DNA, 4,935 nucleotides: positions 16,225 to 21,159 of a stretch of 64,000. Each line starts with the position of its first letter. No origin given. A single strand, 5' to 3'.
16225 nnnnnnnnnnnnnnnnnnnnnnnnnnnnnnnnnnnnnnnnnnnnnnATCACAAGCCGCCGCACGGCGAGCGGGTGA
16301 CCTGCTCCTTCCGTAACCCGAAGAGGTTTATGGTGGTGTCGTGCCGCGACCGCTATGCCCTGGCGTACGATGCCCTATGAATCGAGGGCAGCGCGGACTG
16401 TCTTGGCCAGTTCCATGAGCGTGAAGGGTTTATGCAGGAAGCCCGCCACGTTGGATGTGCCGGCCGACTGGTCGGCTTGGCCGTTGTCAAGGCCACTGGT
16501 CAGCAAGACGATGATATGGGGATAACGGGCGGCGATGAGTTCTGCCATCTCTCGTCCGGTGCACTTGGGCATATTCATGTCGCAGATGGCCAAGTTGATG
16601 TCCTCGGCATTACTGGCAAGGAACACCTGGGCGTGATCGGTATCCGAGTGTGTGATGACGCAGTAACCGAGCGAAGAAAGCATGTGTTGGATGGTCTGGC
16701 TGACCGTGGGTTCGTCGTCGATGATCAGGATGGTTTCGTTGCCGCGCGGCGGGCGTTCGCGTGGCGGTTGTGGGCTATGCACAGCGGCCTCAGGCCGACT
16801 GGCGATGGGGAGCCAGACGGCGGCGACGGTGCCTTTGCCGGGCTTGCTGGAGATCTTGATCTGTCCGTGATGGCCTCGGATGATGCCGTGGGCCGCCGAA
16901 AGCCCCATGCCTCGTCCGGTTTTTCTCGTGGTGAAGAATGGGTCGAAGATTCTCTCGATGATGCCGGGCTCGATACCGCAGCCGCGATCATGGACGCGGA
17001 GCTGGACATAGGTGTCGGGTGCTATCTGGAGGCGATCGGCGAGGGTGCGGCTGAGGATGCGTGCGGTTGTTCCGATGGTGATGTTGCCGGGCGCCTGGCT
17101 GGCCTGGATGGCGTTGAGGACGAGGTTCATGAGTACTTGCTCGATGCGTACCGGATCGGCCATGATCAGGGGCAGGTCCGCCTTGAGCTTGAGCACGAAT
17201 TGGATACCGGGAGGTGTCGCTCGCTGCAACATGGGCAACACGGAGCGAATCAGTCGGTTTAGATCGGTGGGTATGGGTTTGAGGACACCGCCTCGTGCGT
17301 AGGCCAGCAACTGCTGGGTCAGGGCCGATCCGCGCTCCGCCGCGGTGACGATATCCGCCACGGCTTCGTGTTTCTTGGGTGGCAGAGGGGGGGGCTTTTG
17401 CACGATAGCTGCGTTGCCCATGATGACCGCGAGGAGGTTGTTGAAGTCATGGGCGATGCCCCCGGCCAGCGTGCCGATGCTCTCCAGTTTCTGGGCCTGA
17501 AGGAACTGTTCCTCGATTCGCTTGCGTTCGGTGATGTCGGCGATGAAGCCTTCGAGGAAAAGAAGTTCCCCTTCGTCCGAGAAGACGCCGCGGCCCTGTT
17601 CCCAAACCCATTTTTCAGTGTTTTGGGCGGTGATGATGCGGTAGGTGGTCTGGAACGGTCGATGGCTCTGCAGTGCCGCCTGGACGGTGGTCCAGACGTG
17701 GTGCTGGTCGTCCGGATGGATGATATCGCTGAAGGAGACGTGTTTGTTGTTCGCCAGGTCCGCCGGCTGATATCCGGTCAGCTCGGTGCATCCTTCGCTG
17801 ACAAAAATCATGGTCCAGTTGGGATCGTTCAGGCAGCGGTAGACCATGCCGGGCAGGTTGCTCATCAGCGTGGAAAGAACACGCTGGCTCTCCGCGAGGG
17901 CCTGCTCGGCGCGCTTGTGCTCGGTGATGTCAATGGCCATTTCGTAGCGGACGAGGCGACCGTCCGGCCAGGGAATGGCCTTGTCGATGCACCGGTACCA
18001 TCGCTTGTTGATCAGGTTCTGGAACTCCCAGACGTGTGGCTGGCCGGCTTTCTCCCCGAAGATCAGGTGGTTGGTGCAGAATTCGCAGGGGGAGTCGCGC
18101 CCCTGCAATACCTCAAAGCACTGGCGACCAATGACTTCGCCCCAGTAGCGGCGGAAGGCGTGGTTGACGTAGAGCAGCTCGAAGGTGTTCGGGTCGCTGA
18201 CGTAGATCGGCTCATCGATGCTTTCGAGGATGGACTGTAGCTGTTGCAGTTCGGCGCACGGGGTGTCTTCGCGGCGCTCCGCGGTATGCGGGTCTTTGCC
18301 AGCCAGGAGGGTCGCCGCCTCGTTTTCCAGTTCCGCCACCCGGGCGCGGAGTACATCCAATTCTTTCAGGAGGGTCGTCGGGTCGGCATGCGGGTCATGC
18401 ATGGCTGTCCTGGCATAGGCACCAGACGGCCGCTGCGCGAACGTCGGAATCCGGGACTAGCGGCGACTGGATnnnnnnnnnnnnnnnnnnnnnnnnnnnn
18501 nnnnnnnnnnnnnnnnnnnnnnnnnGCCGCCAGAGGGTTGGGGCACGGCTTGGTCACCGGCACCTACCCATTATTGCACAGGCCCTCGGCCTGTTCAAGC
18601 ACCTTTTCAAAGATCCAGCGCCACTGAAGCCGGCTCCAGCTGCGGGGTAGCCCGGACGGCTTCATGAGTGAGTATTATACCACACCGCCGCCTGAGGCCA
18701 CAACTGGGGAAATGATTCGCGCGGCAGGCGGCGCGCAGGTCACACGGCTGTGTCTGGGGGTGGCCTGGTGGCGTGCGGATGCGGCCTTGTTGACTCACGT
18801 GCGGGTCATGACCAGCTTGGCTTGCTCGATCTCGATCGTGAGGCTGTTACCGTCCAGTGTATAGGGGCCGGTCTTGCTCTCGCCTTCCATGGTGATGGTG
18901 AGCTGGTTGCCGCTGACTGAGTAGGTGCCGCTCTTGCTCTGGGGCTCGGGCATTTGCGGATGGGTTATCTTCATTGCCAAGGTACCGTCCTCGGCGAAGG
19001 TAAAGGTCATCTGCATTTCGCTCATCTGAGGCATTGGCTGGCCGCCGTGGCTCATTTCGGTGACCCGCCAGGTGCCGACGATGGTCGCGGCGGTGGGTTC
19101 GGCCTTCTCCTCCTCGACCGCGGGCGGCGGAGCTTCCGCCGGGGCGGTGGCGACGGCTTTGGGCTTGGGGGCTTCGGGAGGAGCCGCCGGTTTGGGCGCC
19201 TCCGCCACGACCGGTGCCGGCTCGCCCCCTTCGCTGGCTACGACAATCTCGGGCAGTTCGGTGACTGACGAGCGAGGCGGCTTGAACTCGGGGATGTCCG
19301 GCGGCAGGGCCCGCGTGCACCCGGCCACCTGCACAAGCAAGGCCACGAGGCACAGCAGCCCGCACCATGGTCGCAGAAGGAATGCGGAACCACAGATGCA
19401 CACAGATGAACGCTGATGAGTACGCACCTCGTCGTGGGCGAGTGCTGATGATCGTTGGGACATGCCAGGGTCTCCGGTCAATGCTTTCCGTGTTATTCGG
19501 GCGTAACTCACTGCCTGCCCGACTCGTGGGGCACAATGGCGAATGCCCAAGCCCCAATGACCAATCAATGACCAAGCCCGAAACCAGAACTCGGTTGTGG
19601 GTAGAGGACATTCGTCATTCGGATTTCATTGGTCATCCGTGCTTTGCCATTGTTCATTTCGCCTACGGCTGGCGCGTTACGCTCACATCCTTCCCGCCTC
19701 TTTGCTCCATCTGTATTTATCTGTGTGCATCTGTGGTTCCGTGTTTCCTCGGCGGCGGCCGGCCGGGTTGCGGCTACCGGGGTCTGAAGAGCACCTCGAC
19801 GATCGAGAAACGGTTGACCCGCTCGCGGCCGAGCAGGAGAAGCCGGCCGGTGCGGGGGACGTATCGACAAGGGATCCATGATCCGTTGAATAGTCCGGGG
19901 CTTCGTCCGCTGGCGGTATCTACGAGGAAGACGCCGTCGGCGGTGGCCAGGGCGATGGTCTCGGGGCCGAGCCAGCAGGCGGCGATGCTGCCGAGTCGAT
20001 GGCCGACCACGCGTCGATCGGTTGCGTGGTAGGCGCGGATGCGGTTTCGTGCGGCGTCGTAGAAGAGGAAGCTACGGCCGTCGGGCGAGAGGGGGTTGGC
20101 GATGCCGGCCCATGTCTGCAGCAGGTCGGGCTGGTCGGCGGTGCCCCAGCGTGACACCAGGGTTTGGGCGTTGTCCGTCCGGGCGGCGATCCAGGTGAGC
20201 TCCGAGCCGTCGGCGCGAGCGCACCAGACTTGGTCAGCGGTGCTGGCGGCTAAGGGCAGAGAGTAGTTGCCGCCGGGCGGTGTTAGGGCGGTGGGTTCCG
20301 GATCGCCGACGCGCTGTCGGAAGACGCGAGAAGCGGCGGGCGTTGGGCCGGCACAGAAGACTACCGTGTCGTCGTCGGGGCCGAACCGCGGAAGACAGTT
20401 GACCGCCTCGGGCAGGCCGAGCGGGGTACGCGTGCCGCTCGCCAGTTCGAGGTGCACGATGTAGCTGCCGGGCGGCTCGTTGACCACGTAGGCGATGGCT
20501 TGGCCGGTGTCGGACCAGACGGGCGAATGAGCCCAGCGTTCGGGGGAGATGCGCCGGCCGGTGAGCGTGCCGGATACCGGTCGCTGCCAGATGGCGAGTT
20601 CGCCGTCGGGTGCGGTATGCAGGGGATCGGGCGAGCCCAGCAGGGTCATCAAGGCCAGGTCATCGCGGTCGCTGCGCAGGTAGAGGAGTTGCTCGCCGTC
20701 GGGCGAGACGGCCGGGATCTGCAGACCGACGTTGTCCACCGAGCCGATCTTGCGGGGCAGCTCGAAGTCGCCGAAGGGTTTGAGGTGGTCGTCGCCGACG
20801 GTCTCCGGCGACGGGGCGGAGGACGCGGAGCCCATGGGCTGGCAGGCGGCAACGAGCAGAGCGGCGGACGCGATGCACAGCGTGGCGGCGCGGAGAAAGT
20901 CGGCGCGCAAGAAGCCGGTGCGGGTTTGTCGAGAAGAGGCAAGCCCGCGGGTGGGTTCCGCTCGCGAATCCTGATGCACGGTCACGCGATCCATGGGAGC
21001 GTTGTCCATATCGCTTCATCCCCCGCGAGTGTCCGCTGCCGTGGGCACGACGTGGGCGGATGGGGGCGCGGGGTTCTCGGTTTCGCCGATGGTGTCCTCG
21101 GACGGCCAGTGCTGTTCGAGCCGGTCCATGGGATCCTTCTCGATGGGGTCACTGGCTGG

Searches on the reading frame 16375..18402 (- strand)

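Call 38: search_protein_families(library=pfam, proteins=[window:16375-18402:-], max_evalue=0.001)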
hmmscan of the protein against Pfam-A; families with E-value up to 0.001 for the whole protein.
window:16375-18402:- (675 aa): 8 families
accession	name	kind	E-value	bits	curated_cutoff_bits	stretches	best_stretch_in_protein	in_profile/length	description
PF02518.31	HATPase_c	-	7.4e-23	81.6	26.4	1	416-533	2-109/111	Histidine kinase-, DNA gyrase B-, and HSP90-like ATPase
PF08447.18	PAS_3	-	4.3e-19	69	25.6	1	199-286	2-88/89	PAS fold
PF00072.30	Response_reg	-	2.4e-16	60.3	30.2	1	558-669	1-110/111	Response regulator receiver domain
PF13426.13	PAS_9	-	4.7e-11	43.3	27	1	191-292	6-103/103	PAS domain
PF00512.31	HisKA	-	1e-08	35.5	26.9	1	310-370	3-62/66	His Kinase A (phospho-acceptor) domain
PF13188.13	PAS_8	-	6.5e-08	32.7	21.8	1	54-107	2-55/65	PAS domain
PF08448.16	PAS_4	-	5.4e-06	27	23.1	0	182-295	3-110/110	PAS fold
PF00989.32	PAS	-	1.5e-05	25.4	22.6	0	54-96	2-47/113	PAS fold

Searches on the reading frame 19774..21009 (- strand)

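Call 38: search_protein_families(library=pfam, proteins=[window:19774-21009:-], max_evalue=0.001)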
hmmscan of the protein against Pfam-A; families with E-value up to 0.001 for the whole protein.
window:19774-21009:- (411 aa): 1 family
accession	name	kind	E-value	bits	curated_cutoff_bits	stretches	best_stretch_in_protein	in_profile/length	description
PF07676.18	PD40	-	1.6e-05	25.2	20.9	0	157-181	8-32/38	WD40-like Beta Propeller Repeat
